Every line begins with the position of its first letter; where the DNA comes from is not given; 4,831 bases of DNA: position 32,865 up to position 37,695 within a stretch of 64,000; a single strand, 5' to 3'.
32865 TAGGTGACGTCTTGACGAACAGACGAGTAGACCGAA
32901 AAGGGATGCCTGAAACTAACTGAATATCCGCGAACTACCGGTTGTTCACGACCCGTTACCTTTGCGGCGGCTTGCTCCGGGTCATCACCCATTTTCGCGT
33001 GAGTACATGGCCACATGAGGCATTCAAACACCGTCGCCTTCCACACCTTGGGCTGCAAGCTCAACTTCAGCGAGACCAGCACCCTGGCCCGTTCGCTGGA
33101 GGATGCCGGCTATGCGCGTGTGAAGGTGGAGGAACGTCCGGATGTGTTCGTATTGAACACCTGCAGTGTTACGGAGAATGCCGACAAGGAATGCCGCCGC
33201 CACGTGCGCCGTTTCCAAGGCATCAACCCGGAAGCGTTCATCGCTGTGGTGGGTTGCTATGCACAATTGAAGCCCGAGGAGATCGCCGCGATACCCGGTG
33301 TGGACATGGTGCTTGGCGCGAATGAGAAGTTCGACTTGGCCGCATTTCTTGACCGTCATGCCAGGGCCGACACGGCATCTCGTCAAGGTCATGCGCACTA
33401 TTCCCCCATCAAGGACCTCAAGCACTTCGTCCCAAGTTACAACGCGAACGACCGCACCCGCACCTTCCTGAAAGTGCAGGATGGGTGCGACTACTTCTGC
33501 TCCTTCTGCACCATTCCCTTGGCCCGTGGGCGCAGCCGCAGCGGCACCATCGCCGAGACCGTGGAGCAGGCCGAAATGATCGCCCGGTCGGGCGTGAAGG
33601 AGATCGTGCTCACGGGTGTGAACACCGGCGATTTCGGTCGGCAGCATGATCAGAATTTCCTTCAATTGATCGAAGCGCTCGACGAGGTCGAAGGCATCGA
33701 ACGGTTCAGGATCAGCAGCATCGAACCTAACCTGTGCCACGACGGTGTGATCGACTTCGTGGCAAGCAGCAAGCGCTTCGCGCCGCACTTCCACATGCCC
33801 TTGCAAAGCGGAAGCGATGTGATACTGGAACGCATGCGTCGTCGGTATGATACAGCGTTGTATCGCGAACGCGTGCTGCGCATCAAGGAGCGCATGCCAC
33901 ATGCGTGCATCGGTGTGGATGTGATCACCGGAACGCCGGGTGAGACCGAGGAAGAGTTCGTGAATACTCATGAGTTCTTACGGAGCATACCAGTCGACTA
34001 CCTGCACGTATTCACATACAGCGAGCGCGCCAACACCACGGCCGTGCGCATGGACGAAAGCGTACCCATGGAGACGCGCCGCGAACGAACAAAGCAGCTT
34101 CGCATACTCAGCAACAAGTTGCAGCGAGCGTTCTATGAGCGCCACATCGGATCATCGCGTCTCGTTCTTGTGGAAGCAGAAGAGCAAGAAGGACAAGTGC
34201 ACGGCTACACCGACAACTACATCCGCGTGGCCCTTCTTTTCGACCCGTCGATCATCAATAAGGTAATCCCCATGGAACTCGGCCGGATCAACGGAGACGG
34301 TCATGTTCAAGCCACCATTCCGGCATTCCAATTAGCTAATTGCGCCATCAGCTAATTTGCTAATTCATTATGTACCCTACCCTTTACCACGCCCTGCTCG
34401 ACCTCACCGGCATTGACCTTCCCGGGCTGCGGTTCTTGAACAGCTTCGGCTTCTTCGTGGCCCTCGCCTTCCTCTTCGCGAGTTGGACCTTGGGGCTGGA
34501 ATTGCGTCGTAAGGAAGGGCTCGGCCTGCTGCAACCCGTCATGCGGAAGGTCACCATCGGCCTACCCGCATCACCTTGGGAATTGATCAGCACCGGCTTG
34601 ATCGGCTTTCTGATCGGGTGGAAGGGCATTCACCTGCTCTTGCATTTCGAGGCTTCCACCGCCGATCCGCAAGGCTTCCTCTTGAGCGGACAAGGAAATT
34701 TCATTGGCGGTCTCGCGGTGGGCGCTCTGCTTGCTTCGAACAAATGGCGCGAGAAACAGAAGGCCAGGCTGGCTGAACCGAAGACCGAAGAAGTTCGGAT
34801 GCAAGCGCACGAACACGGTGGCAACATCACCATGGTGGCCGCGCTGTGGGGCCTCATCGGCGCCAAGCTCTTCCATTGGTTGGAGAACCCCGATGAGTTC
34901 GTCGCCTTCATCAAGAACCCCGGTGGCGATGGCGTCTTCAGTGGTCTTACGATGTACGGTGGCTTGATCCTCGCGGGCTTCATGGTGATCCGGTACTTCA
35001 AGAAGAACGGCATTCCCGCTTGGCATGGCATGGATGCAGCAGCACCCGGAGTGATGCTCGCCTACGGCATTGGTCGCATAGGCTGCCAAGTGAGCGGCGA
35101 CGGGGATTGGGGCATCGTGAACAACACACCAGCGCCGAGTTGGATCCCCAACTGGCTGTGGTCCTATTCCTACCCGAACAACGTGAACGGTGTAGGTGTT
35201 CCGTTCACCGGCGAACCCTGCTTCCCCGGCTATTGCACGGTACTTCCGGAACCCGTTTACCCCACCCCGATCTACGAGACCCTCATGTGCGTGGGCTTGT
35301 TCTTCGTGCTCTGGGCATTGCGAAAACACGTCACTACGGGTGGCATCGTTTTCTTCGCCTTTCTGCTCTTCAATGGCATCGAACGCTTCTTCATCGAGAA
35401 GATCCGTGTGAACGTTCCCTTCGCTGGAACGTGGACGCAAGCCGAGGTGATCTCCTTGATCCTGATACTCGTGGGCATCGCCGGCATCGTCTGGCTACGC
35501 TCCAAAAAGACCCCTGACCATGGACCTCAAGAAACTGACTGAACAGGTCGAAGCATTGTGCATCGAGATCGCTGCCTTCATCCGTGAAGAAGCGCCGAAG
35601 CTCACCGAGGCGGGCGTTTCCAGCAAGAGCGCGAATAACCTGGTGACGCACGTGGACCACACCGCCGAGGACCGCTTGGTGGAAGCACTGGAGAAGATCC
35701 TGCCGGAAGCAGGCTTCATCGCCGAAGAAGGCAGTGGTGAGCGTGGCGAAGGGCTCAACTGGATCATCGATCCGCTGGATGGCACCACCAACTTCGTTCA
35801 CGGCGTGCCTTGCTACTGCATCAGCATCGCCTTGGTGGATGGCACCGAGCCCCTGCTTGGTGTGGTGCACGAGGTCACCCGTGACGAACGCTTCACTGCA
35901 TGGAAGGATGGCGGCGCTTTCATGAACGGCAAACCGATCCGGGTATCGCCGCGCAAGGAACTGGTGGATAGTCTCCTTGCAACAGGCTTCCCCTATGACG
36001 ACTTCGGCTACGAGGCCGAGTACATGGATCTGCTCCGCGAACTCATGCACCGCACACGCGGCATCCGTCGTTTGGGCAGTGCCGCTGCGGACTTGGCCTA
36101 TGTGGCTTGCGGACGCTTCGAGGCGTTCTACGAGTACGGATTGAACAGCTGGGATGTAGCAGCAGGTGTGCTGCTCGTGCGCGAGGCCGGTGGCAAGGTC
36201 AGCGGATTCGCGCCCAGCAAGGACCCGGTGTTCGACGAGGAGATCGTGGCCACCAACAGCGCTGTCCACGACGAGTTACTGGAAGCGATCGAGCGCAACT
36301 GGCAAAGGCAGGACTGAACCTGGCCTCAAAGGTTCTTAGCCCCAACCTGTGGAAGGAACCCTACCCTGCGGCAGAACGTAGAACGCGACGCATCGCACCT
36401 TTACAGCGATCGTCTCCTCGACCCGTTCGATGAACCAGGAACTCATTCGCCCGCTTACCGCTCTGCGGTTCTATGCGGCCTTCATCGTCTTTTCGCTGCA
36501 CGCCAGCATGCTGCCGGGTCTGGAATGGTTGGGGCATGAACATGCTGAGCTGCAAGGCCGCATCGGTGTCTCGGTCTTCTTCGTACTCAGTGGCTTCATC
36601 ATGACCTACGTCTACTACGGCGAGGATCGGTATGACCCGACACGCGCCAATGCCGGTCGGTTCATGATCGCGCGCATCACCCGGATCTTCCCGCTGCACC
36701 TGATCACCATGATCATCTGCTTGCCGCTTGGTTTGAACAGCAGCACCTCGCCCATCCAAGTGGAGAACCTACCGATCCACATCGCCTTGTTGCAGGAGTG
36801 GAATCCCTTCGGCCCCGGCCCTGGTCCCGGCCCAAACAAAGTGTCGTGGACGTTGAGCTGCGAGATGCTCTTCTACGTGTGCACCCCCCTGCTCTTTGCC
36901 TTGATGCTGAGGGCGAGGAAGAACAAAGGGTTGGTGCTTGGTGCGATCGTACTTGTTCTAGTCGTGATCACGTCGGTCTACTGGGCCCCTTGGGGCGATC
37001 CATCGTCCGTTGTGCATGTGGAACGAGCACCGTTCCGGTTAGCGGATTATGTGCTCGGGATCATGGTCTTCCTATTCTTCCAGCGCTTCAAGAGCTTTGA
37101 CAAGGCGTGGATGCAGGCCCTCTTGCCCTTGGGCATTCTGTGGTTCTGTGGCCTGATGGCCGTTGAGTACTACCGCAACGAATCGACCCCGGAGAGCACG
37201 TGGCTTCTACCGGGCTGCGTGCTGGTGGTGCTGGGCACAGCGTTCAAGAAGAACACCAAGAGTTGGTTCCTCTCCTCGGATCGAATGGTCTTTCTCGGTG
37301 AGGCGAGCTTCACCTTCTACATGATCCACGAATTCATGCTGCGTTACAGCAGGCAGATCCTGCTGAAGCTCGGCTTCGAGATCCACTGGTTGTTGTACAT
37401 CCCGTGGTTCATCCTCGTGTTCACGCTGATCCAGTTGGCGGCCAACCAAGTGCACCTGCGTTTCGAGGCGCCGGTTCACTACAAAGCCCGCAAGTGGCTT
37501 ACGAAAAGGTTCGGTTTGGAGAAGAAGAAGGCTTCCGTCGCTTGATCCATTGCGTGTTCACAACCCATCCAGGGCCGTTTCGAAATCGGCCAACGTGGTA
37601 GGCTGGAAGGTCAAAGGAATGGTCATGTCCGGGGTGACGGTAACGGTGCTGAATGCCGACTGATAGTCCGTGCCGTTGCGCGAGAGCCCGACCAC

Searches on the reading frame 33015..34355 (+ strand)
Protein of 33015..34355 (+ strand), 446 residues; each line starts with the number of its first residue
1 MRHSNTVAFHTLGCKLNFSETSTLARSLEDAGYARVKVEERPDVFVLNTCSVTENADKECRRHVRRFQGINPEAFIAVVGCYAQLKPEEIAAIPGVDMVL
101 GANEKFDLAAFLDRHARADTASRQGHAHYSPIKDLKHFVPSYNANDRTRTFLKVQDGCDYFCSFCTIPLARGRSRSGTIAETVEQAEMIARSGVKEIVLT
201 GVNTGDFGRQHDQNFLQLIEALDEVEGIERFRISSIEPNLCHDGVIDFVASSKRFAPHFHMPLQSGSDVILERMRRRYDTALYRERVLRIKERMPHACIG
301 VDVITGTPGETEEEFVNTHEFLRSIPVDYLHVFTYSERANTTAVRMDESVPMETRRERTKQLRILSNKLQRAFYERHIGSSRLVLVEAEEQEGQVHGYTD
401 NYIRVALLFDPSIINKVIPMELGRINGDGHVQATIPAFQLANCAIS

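Call 10: search_protein_families(library=pfam, proteins=[window:33015-34355:+], max_evalue=0.0001)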
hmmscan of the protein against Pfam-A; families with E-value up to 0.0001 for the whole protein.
window:33015-34355:+ (446 aa): 2 families
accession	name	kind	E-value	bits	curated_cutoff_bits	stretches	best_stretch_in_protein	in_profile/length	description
PF00919.26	UPF0004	-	4e-26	91.3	27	1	7-101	2-98/98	Uncharacterized protein family UPF0004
PF04055.27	Radical_SAM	-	3.1e-21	76.7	29.5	1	153-322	2-166/166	Radical SAM superfamily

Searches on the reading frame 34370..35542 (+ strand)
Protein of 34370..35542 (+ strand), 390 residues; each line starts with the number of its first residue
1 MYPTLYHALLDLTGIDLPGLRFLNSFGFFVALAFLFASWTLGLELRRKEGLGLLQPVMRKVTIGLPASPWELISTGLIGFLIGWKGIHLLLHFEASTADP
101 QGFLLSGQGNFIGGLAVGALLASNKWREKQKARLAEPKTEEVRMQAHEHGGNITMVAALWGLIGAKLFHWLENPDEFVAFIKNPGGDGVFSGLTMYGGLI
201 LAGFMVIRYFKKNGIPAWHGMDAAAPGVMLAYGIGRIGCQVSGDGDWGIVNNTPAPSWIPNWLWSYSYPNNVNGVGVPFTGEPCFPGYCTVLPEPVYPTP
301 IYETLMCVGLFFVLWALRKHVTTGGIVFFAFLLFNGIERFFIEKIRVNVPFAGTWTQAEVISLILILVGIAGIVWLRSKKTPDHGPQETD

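Call 10: search_protein_families(library=pfam, proteins=[window:34370-35542:+], max_evalue=0.0001)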
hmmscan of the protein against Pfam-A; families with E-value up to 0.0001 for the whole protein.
window:34370-35542:+ (390 aa): 1 family
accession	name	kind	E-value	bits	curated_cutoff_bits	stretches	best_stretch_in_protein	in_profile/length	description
PF01790.23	LGT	-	9e-34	117.3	24.9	1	117-375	24-240/240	Prolipoprotein diacylglyceryl transferase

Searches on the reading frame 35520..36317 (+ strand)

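Call 10: search_protein_families(library=pfam, proteins=[window:35520-36317:+], max_evalue=0.0001)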
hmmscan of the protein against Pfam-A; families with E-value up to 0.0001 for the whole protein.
window:35520-36317:+ (265 aa): 1 family
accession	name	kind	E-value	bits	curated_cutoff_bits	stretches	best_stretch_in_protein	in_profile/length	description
PF00459.30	Inositol_P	-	1.8e-65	221.5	27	1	2-260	1-269/271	Inositol monophosphatase family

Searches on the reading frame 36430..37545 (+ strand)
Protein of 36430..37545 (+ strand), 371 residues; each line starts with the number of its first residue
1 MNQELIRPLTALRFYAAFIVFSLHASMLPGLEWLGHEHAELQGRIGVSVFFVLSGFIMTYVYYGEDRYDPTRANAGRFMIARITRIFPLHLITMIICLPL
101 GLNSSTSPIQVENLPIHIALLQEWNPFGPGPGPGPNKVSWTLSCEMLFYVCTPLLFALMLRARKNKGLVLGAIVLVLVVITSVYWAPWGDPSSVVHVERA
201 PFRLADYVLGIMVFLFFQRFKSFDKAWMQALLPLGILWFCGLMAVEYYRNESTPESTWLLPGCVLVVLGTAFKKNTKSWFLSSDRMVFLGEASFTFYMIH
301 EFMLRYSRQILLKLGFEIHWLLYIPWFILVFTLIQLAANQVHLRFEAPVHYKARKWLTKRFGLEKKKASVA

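Call 10: search_protein_families(library=pfam, proteins=[window:36430-37545:+], max_evalue=0.0001)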
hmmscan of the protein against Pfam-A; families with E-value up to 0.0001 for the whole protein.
window:36430-37545:+ (371 aa): 1 family
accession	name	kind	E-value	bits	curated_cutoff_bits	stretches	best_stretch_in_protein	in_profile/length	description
PF01757.29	Acyl_transf_3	-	4.3e-32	111.9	31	1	10-333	5-319/326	Acyltransferase domain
